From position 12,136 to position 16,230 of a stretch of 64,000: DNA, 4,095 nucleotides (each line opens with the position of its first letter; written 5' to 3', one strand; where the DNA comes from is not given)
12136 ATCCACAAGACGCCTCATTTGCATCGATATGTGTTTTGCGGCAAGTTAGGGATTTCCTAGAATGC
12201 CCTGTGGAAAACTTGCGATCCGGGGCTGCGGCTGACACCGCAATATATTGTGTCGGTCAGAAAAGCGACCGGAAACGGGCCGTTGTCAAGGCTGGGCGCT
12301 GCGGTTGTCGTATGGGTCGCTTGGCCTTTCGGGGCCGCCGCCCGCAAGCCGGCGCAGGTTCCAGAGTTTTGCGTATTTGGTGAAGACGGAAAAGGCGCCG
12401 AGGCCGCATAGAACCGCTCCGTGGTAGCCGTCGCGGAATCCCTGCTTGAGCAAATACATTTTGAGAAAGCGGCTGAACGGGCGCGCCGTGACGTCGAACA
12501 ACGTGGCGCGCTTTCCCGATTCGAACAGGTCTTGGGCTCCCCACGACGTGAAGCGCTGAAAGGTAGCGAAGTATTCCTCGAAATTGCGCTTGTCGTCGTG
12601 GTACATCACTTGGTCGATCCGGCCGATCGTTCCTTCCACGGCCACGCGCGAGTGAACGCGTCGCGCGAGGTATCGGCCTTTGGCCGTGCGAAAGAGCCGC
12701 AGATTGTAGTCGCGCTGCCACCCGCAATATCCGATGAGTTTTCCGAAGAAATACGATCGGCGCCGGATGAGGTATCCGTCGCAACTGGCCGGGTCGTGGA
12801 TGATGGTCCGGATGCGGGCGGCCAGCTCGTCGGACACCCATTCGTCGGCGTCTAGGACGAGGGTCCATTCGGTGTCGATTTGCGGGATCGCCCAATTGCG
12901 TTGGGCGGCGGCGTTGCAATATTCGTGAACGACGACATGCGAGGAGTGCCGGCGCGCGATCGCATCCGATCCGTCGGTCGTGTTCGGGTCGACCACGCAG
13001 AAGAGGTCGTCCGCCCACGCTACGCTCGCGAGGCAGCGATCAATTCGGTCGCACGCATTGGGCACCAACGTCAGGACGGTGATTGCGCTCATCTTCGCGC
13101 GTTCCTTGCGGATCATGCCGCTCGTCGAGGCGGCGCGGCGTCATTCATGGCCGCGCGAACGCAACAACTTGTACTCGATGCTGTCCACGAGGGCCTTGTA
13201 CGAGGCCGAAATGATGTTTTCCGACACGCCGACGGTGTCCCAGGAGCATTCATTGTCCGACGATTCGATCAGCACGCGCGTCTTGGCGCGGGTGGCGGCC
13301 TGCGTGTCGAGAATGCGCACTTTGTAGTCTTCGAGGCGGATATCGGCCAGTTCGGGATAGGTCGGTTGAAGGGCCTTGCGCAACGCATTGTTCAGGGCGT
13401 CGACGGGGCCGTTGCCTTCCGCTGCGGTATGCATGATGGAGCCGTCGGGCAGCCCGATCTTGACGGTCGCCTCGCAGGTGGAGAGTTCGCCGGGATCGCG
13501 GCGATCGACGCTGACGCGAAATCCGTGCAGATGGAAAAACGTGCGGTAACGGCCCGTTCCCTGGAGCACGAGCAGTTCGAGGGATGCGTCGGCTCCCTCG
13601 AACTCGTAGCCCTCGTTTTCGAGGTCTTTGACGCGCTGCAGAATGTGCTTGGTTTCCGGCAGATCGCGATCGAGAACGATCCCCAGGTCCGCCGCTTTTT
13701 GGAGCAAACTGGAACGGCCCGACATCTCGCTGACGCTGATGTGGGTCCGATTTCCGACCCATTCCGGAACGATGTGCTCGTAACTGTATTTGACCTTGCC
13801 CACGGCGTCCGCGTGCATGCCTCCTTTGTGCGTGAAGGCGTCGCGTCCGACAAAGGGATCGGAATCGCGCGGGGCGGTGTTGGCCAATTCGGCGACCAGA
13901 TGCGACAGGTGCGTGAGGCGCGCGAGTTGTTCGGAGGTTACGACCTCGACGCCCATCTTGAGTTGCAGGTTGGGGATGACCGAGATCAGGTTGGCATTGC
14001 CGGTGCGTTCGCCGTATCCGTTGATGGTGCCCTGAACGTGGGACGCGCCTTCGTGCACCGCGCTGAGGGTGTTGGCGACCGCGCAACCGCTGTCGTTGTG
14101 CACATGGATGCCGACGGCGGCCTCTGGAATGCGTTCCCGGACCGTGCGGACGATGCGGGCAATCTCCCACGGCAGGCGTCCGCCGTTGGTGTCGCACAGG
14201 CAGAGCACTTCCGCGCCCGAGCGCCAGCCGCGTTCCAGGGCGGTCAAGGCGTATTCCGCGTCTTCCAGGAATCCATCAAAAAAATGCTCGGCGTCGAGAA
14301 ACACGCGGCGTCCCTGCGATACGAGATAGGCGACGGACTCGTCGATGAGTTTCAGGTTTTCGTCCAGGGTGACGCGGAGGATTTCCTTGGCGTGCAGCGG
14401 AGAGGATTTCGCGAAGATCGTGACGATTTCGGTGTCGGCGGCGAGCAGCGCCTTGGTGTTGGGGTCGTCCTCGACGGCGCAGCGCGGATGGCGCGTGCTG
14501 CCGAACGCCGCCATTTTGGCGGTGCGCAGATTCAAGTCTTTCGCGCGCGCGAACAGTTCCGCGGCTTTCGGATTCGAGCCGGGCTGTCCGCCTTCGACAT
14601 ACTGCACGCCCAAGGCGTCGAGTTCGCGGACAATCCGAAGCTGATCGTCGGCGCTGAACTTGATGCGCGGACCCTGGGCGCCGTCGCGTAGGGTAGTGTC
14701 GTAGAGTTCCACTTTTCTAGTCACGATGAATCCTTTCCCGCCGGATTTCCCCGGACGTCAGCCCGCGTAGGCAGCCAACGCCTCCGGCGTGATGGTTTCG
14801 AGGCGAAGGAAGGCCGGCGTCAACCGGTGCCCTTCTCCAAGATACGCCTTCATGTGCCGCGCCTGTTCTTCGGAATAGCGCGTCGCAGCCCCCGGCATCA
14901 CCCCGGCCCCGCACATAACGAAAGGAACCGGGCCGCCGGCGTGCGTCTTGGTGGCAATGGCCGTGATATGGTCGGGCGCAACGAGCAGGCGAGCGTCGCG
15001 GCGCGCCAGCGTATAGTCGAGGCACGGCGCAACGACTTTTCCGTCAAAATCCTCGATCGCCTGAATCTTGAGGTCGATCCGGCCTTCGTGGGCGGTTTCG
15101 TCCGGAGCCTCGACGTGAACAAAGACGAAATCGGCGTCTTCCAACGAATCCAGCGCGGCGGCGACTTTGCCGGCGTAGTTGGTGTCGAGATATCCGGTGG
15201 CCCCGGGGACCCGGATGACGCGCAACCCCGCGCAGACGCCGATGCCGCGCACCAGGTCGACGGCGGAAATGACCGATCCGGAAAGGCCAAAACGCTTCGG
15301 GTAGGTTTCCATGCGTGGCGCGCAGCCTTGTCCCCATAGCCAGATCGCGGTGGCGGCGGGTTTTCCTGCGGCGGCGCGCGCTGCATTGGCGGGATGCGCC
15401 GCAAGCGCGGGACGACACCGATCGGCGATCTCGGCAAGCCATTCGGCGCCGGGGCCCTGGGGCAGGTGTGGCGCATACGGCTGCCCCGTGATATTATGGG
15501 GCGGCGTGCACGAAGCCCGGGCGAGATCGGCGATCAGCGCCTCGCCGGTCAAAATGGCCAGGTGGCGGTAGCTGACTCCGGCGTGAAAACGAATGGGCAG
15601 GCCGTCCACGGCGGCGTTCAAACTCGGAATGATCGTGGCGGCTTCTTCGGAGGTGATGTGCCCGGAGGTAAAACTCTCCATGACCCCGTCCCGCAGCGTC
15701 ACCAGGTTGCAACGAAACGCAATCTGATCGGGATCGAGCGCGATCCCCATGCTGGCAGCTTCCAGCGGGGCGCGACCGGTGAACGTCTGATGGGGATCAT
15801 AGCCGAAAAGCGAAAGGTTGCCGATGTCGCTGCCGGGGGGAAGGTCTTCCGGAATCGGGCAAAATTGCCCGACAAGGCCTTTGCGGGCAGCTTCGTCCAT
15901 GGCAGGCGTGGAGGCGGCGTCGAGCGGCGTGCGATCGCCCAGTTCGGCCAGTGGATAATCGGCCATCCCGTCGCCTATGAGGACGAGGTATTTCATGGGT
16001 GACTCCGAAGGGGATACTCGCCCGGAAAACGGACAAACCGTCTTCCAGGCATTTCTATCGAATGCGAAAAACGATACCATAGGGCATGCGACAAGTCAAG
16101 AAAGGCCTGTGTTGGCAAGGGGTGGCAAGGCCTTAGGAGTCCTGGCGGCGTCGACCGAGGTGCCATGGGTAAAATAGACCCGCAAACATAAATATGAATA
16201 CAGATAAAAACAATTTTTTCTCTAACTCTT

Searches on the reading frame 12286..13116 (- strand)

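Call 66: search_protein_families(library=pfam, proteins=[window:12286-13116:-], max_evalue=0.0001)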
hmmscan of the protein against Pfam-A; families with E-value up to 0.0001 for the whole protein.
window:12286-13116:- (276 aa): 1 family
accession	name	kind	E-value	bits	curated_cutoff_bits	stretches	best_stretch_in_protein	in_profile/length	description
PF00535.33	Glycos_transf_2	-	2.7e-09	37.6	23.3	1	18-118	6-116/168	Glycosyl transferase family 2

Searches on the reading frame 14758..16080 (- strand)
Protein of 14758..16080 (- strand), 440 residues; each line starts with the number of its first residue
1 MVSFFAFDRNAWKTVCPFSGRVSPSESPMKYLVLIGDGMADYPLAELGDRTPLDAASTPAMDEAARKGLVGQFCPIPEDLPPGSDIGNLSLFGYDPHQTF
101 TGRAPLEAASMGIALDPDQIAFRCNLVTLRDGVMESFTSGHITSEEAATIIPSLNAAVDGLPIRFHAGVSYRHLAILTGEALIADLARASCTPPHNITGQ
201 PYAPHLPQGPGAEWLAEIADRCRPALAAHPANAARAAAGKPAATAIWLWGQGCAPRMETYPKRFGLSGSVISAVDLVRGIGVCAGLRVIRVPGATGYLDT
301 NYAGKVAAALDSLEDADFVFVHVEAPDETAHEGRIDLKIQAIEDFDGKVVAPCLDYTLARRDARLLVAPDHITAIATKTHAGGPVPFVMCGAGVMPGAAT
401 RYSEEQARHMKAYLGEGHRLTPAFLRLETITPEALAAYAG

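Call 66: search_protein_families(library=pfam, proteins=[window:14758-16080:-], max_evalue=0.0001)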
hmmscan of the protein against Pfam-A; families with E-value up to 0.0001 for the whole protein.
window:14758-16080:- (440 aa): 2 families
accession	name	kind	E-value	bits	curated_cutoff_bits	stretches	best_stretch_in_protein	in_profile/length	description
PF10143.14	PhosphMutase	-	8.5e-51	172.6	21.5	1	65-232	1-170/170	2,3-bisphosphoglycerate-independent phosphoglycerate mutase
PF01676.23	Metalloenzyme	-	6e-35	121.4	24.3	1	29-403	1-234/252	Metalloenzyme superfamily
